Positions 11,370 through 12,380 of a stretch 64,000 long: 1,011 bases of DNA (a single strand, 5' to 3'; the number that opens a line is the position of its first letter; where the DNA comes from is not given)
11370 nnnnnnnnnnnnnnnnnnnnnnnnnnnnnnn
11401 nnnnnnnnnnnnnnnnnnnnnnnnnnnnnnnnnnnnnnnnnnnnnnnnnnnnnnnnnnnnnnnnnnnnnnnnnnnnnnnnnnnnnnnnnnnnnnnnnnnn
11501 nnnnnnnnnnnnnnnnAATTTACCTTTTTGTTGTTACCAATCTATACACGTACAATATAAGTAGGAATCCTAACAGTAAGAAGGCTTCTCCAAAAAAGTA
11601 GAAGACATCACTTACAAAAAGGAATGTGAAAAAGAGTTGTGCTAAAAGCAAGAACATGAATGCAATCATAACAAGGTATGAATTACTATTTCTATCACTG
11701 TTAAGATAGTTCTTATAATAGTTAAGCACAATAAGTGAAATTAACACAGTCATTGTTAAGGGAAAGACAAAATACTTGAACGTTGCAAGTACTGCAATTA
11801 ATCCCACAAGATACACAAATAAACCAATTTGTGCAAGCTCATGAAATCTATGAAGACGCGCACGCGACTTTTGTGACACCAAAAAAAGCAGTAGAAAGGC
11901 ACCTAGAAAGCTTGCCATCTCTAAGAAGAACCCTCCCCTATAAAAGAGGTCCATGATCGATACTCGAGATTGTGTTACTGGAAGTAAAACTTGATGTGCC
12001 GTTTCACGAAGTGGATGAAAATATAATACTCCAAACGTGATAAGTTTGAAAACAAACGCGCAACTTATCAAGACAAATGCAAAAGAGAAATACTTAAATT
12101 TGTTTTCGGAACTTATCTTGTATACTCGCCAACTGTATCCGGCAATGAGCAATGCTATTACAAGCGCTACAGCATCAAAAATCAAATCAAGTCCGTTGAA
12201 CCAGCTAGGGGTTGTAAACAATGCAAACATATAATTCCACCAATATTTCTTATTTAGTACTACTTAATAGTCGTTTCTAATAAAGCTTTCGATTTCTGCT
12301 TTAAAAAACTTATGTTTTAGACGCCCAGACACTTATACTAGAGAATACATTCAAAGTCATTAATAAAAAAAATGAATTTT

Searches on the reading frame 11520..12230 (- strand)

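Call 19: search_protein_families(library=pfam, proteins=[window:11520-12230:-], max_evalue=0.01)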
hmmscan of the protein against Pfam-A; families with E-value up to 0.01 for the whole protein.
window:11520-12230:- (236 aa): 1 family
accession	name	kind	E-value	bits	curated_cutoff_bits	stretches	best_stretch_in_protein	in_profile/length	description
PF17159.10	MASE3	-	0.0063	16.6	31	0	17-226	12-215/226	Membrane-associated sensor domain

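Call 53: search_protein_families(library=ncbifam, proteins=[window:11520-12230:-], max_evalue=0.1)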
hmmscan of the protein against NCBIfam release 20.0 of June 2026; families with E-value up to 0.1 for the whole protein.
window:11520-12230:- (236 aa): 1 family
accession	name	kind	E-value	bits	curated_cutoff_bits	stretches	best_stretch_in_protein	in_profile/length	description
NF047874.1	MASE3_PAS_HK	subfamily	0.012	14.4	560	1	17-227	18-221/655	MASE3 domain-containing sensor histidine kinase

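Call 98: search_protein_families(library=padloc, proteins=[window:11520-12230:-], max_evalue=0.01)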
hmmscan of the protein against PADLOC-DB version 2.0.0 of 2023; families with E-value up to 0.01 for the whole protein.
window:11520-12230:- (236 aa): 0 families

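Call 99: search_protein_families(library=phrogs, proteins=[window:11520-12230:-], max_evalue=0.01)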
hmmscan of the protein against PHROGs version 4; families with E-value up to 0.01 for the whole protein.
window:11520-12230:- (236 aa): 0 families
